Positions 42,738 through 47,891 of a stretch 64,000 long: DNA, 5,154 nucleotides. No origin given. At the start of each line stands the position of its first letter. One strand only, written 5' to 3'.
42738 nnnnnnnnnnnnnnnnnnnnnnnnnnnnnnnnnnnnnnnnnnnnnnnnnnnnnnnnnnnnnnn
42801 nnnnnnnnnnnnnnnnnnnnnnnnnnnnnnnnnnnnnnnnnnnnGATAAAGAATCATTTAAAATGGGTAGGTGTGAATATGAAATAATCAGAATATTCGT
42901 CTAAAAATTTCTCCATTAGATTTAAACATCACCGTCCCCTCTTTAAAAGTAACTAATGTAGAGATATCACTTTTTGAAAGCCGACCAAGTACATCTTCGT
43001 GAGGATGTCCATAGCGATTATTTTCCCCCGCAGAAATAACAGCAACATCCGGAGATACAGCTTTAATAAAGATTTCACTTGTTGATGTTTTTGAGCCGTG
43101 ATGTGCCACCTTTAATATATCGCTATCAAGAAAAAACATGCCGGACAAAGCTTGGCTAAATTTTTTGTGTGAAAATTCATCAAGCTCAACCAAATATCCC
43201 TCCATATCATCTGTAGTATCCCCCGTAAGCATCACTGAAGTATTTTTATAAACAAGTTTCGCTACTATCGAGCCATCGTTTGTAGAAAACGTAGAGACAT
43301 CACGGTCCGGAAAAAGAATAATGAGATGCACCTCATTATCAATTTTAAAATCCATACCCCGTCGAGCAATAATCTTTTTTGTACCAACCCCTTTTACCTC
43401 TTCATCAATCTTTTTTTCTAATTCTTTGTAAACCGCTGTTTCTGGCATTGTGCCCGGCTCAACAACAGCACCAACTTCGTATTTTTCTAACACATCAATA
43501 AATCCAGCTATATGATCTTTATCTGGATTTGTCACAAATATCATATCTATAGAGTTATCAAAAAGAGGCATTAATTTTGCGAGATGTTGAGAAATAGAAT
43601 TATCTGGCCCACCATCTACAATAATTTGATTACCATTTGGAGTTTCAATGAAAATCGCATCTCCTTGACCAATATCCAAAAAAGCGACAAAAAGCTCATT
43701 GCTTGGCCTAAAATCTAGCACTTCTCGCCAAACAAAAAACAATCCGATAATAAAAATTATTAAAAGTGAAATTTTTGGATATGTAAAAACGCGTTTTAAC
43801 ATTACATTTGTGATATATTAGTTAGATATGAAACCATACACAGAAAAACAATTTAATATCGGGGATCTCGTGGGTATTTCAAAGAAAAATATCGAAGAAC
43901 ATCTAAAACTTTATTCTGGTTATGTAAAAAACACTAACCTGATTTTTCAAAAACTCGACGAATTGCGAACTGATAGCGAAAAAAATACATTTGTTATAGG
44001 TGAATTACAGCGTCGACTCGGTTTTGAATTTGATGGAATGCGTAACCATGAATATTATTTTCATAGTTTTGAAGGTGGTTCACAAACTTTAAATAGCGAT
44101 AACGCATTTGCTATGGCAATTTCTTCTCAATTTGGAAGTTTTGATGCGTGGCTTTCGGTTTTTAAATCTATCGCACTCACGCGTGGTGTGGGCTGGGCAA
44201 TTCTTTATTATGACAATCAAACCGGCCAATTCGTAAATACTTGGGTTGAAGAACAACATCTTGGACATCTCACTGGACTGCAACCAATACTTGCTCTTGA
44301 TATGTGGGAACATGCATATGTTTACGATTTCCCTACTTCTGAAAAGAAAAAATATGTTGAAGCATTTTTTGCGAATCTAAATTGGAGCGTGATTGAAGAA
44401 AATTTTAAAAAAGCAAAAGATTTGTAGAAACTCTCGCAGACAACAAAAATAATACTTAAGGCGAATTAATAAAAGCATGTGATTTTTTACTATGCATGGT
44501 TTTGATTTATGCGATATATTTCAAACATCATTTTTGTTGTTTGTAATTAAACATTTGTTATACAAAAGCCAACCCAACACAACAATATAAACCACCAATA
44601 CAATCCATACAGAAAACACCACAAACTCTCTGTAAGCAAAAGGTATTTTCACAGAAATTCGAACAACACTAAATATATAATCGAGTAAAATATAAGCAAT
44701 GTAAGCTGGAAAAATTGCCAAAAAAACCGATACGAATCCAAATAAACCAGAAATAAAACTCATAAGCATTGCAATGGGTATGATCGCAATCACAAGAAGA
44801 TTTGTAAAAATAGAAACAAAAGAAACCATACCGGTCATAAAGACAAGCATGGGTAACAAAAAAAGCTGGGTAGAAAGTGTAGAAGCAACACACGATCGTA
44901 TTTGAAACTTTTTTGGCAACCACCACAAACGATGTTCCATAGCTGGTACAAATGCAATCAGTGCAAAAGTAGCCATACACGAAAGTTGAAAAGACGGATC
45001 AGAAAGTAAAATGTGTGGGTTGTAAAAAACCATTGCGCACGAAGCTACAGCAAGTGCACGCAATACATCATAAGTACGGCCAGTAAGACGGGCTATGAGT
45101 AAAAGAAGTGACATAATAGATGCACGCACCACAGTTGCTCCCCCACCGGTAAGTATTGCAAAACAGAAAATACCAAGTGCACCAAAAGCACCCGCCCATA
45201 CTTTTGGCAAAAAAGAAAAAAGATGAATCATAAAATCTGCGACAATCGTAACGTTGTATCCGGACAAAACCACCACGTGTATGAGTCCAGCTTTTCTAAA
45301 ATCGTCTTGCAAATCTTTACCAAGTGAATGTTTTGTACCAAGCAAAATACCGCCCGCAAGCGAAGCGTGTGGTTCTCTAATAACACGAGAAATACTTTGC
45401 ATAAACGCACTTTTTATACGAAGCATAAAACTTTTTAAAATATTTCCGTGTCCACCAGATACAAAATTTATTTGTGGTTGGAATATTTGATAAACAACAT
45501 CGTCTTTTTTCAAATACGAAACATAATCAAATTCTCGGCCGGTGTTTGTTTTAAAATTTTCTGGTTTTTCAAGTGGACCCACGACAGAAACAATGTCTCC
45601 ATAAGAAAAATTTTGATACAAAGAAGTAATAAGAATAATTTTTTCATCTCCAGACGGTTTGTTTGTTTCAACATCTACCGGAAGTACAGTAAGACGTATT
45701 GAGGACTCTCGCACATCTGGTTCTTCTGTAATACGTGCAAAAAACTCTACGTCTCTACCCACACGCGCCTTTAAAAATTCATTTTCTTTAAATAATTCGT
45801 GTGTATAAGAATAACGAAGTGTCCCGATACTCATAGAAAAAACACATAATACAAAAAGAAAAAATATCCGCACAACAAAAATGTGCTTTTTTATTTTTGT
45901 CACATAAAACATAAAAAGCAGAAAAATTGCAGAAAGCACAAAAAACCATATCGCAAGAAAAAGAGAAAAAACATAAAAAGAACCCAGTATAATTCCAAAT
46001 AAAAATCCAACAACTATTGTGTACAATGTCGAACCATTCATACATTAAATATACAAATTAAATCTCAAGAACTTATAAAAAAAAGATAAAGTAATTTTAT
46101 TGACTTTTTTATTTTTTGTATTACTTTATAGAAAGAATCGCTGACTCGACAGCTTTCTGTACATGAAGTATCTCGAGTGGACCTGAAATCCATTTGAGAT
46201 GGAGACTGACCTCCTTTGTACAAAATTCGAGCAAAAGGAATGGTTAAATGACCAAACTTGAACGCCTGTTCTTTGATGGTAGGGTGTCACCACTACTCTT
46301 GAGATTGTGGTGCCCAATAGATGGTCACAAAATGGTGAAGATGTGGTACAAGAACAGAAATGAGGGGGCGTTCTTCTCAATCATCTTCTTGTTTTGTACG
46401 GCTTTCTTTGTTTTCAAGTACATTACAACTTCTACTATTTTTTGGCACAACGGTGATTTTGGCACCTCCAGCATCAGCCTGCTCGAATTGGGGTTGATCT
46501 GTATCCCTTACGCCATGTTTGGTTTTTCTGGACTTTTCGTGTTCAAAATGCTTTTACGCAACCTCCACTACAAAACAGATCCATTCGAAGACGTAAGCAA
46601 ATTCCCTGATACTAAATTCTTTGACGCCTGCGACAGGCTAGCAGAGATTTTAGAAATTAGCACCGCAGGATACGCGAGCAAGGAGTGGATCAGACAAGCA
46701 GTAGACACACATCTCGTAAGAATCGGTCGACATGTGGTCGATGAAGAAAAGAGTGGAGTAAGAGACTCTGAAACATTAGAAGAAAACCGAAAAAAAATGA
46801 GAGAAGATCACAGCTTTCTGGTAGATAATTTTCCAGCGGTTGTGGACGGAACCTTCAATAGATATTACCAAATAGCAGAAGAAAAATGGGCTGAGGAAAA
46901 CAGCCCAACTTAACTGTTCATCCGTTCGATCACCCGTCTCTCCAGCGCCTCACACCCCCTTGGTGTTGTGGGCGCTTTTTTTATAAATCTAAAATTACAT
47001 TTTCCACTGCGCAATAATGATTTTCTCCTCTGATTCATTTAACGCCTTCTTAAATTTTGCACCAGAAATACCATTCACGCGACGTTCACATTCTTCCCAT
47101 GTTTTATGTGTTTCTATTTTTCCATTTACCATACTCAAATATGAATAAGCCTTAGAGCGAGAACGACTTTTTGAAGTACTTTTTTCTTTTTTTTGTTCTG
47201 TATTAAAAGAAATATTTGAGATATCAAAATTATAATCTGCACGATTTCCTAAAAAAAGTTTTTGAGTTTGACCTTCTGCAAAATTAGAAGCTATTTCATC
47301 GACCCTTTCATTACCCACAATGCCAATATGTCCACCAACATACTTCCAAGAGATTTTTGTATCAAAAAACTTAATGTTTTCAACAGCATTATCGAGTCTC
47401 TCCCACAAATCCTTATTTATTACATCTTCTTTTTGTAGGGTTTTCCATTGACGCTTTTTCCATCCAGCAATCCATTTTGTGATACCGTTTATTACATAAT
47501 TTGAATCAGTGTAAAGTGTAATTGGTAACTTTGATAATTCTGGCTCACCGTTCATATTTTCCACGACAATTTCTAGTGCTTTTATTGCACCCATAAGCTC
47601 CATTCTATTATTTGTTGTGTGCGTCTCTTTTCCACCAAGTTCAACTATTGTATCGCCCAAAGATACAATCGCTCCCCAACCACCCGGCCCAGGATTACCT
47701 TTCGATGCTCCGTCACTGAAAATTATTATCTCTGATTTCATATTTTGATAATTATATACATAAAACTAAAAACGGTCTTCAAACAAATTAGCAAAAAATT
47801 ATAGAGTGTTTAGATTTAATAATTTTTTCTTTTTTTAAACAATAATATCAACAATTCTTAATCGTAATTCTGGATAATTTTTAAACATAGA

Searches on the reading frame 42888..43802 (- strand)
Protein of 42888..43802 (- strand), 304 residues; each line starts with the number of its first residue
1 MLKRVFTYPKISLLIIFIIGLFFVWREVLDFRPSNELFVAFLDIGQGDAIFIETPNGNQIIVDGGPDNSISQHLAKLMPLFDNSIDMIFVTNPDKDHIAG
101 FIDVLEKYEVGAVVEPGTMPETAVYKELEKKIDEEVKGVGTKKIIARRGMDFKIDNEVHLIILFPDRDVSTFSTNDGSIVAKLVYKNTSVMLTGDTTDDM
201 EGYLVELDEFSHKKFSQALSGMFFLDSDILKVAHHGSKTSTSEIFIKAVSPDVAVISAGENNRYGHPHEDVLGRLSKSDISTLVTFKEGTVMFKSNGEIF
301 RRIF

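Call 33: search_protein_families(library=pfam, proteins=[window:42888-43802:-], max_evalue=0.0001)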
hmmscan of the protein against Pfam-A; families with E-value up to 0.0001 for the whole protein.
window:42888-43802:- (304 aa): 1 family
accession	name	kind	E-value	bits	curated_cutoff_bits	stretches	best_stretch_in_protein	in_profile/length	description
PF00753.33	Lactamase_B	-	2.2e-11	44.5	22.7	1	44-259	3-195/196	Metallo-beta-lactamase superfamily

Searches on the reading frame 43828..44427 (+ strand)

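Call 33: search_protein_families(library=pfam, proteins=[window:43828-44427:+], max_evalue=0.0001)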
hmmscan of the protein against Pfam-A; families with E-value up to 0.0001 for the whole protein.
window:43828-44427:+ (199 aa): 2 families
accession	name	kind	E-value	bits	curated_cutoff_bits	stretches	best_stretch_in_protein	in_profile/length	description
PF02777.23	Sod_Fe_C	-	4.9e-24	84.8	20.9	1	92-191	3-101/102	Iron/manganese superoxide dismutases, C-terminal domain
PF00081.27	Sod_Fe_N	-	3.2e-05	24.7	27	1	17-81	18-81/82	Iron/manganese superoxide dismutases, alpha-hairpin domain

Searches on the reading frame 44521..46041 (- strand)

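Call 33: search_protein_families(library=pfam, proteins=[window:44521-46041:-], max_evalue=0.0001)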
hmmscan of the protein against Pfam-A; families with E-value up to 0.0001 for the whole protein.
window:44521-46041:- (506 aa): 2 families
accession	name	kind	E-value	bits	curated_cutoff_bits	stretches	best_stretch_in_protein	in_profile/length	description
PF03772.21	Competence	-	7.2e-44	150.6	23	1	232-494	1-266/270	Competence protein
PF13567.11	DUF4131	-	1.7e-14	54.3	31.6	1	27-192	5-163/165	Domain of unknown function (DUF4131)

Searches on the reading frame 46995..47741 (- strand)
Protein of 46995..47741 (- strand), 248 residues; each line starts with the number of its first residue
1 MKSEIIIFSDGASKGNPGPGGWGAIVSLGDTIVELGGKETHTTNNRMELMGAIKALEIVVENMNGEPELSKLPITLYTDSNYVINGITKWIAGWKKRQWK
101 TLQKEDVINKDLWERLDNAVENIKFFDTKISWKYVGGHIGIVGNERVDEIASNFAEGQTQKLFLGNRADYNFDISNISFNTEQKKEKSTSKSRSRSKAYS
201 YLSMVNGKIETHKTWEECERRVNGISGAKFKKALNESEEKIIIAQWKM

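Call 95: search_protein_families(library=pfam, proteins=[window:46995-47741:-], max_evalue=0.00001)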
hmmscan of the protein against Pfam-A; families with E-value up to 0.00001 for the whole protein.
window:46995-47741:- (248 aa): 1 family
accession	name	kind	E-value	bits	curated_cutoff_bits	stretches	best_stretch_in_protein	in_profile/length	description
PF00075.30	RNase_H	-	4.3e-38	131.1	25.8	1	4-154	3-139/141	RNase H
